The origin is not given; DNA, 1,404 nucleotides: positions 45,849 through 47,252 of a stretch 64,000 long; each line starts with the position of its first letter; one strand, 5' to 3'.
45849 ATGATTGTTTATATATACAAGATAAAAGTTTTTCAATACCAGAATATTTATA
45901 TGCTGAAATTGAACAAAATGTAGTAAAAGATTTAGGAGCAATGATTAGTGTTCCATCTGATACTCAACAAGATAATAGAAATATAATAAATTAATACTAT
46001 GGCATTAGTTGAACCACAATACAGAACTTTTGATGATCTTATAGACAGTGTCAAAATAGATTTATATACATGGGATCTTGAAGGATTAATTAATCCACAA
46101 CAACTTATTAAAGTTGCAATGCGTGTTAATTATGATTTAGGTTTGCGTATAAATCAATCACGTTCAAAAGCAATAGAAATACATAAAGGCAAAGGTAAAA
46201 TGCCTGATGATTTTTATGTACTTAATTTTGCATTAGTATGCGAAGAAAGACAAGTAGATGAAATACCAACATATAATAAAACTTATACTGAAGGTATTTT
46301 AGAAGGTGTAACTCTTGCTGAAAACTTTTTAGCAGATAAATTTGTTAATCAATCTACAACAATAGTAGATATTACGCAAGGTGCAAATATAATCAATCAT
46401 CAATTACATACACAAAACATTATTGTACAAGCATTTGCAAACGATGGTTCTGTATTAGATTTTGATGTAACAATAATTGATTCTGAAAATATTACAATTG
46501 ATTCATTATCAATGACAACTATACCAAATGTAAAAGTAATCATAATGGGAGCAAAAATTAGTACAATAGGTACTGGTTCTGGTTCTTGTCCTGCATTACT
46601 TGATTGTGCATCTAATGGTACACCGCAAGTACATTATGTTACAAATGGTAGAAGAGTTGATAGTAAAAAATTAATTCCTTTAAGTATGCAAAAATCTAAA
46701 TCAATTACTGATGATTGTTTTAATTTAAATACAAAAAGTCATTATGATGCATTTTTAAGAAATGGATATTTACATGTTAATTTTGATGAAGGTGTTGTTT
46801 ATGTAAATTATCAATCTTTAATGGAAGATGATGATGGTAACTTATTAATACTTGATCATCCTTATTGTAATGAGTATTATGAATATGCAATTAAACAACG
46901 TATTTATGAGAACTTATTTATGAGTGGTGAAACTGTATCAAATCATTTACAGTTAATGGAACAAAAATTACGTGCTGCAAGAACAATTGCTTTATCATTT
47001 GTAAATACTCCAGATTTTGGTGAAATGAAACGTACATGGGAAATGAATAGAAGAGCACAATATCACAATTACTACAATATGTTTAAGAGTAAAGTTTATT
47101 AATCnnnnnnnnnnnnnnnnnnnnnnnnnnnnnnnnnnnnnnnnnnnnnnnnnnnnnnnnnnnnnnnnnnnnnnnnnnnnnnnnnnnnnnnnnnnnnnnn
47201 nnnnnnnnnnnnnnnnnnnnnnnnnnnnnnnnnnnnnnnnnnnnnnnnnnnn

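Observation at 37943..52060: A modular fiber/adhesin family built from a shared N-terminal Cys-motif anchor, tandem Ig-like repeats and duplicated C-terminal FISUMP domains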

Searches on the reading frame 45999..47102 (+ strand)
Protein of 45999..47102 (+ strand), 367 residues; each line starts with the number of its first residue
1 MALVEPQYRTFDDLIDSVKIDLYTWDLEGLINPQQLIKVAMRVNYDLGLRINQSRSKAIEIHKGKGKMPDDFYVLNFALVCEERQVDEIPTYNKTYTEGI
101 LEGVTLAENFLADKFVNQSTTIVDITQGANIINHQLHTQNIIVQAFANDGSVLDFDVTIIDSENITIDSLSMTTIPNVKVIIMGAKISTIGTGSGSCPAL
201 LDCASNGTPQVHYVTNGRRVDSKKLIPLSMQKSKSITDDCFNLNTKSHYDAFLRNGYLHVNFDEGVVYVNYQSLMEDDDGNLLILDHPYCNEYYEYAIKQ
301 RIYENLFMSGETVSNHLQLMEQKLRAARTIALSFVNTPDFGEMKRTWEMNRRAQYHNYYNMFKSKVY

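Call 6: search_protein_families(library=phrogs, proteins=[window:45999-47102:+], max_evalue=0.001)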
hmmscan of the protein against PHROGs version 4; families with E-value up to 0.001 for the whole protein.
window:45999-47102:+ (367 aa): 2 families
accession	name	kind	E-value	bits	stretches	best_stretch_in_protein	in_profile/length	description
phrog_34036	-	head and packaging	4.1e-08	33.8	1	252-361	172-286/290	virion structural protein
phrog_16122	-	head and packaging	0.00013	22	1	79-186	421-523/526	virion structural protein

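Call 34: search_protein_families(library=pfam, proteins=[window:45999-47102:+], max_evalue=0.001)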
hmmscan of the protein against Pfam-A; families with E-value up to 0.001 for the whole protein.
window:45999-47102:+ (367 aa): 1 family
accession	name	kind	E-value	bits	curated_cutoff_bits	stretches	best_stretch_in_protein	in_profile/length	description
PF24228.1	CrAss_Ring_1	-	1.3e-09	38.3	27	1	242-350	136-244/272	Phage tail ring protein 1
